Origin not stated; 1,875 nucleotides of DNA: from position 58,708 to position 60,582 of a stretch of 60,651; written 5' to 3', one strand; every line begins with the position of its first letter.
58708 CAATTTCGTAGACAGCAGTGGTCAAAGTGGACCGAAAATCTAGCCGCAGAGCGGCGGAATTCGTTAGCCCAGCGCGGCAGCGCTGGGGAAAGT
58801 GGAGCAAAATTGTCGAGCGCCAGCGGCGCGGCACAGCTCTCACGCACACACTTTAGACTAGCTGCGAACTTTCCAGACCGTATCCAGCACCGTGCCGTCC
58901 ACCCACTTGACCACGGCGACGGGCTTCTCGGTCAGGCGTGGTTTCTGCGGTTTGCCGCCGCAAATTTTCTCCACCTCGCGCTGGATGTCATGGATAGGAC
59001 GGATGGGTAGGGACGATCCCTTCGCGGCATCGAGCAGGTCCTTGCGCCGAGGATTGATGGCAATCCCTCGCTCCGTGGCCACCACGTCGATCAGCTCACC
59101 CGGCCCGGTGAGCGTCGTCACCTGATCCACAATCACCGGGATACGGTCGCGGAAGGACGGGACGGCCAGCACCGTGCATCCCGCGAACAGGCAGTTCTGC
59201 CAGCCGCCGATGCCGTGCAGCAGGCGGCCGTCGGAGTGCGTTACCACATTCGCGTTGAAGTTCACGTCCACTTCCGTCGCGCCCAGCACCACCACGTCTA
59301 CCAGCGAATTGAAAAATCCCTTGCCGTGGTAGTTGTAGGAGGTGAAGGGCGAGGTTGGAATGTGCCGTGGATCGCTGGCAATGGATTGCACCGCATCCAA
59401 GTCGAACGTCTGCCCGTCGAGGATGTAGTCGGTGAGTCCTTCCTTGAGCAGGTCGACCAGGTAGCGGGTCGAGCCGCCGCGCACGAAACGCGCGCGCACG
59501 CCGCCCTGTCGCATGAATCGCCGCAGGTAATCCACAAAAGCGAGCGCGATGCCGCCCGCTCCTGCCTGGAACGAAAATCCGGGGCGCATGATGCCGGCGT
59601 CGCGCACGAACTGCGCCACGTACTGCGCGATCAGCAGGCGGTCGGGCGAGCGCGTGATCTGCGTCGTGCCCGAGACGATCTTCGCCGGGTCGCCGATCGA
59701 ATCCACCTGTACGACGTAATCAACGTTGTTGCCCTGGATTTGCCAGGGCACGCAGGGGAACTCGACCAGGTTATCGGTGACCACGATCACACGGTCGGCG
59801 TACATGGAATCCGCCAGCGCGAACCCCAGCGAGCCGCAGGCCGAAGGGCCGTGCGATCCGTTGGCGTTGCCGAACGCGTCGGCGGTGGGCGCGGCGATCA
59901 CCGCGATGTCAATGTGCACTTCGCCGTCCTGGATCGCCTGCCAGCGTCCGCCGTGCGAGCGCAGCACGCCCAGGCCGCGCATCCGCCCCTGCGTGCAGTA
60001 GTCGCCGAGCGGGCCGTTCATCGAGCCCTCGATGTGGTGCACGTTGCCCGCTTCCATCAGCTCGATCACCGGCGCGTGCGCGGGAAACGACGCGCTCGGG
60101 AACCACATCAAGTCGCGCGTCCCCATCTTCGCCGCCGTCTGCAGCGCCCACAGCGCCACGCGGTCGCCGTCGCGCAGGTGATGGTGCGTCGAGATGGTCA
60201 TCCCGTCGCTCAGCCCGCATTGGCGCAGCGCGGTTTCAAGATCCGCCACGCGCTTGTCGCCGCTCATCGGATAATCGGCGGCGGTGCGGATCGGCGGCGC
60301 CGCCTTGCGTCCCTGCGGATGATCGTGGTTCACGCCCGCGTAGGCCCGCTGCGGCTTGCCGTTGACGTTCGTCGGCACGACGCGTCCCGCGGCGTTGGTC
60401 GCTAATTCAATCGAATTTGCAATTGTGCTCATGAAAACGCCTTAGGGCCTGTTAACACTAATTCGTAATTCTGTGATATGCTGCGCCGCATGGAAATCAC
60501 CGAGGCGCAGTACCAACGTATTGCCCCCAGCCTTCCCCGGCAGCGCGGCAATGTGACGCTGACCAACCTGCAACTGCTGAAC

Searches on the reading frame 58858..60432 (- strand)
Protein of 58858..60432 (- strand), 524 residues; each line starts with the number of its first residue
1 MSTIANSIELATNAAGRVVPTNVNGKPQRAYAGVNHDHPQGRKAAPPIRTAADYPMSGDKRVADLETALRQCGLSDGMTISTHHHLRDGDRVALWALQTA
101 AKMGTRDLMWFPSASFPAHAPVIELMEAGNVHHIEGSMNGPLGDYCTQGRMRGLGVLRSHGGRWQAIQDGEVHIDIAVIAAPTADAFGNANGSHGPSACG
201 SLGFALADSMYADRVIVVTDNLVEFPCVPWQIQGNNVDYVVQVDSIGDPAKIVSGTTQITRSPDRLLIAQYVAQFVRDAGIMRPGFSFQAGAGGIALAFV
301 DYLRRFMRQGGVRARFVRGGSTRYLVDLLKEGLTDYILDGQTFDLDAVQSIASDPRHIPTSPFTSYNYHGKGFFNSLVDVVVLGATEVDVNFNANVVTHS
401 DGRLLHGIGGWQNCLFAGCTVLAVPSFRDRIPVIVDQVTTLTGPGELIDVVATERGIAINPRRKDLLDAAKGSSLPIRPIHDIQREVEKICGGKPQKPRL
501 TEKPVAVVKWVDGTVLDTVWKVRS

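Call 94: search_protein_families(library=pfam, proteins=[window:58858-60432:-], max_evalue=0.00001)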
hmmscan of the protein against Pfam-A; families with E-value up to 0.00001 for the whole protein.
window:58858-60432:- (524 aa): 1 family
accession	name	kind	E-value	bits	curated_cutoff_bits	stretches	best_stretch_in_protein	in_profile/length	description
PF04223.18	CitF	-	1.1e-129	433.9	27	1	60-522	3-466/466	Citrate lyase, alpha subunit (CitF)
